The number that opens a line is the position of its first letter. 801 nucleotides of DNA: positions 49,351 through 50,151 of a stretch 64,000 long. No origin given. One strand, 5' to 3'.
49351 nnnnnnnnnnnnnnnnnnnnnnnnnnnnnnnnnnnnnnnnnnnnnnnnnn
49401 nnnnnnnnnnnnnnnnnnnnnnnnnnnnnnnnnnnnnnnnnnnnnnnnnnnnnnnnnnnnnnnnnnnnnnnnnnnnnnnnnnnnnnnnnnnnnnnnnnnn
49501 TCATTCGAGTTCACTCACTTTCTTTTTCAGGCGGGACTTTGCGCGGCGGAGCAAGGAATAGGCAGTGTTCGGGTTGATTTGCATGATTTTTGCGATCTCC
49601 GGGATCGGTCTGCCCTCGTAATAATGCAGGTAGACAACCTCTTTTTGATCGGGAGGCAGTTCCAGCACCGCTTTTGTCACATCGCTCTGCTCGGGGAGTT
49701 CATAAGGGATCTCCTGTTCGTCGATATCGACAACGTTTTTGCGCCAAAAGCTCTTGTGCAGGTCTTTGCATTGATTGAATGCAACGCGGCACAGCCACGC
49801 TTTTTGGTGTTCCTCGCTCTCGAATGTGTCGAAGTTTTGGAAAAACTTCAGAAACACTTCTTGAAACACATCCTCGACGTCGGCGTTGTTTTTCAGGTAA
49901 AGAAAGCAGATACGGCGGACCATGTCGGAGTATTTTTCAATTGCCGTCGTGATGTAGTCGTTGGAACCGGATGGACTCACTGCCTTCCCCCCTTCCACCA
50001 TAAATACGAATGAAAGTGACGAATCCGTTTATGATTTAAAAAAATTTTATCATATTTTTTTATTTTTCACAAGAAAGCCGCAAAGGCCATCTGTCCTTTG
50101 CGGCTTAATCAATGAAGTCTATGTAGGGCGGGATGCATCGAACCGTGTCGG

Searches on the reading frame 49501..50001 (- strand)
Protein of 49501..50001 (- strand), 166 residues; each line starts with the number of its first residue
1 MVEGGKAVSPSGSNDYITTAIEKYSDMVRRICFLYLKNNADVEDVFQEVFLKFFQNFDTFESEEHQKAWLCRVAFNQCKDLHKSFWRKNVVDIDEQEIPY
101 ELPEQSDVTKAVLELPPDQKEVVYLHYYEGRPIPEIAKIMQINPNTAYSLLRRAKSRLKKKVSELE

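Call 42: search_protein_families(library=ncbifam, proteins=[window:49501-50001:-], max_evalue=0.001)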
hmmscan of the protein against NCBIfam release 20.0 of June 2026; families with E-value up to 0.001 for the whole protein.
window:49501-50001:- (166 aa): 82 families (the best 25 are shown)
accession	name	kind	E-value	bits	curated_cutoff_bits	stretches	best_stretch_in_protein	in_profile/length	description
NF006930.0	PRK09415.1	subfamily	1.8e-35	122.4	198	1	13-164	14-177/179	RNA polymerase factor sigma C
NF008891.0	PRK11924.1-5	subfamily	2.2e-28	99.5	259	1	16-162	4-163/171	RNA polymerase sigma factor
TIGR02937.1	sigma70-ECF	superfamily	4.3e-26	91.5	42.9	1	19-161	5-164/165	sigma-70 family RNA polymerase sigma factor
TIGR02954.1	Sig70_famx3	hypoth_equivalog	9.4e-24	84.1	188.5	1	11-163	12-168/170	RNA polymerase sigma-70 factor, TIGR02954 family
NF058625.1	sigma_PG0214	equivalog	1.4e-20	73.7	130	1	20-164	9-163/170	GFO_1088 family ECF-type sigma factor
TIGR02989.1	Sig-70_gvs1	subfamily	2.6e-20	72.9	124.55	1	19-160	5-156/158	RNA polymerase sigma-70 factor, Rhodopirellula/Verrucomicrobium family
TIGR02952.1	Sig70_famx2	equivalog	2.9e-20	72.9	206.45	1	19-161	15-169/170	ECF subfamily RNA polymerase sigma factor, BldN family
NF004113.0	PRK05602.1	equivalog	4.4e-20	72.2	208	1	26-164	56-203/211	RNA polymerase sigma factor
TIGR02983.1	SigE-fam_strep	subfamily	4.4e-20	72.2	141.55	1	13-164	5-160/162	SigE family RNA polymerase sigma factor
NF053879.1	RNAPolSigSigVBac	equivalog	5.6e-19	68.4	190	1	15-164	4-157/160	RNA polymerase sigma factor SigV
TIGR02985.1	Sig70_bacteroi1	subfamily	9.6e-19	68.2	126.4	1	22-161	8-161/162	RNA polymerase sigma-70 factor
NF008888.0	PRK11922.1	equivalog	4.7e-16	59.1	204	1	19-88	34-103/231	RNA polymerase sigma factor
NF007223.0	PRK09641.1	equivalog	1.2e-15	57.8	209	2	12-80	15-83/187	RNA polymerase sigma factor SigW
TIGR02948.1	SigW_bacill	equivalog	1.3e-15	57.9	243.1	2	14-80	17-83/187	RNA polymerase sigma factor SigW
TIGR02984.1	Sig-70_plancto1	subfamily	1.3e-15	57.5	183.75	2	106-161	132-187/189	RNA polymerase sigma-70 factor, Planctomycetaceae-specific subfamily 1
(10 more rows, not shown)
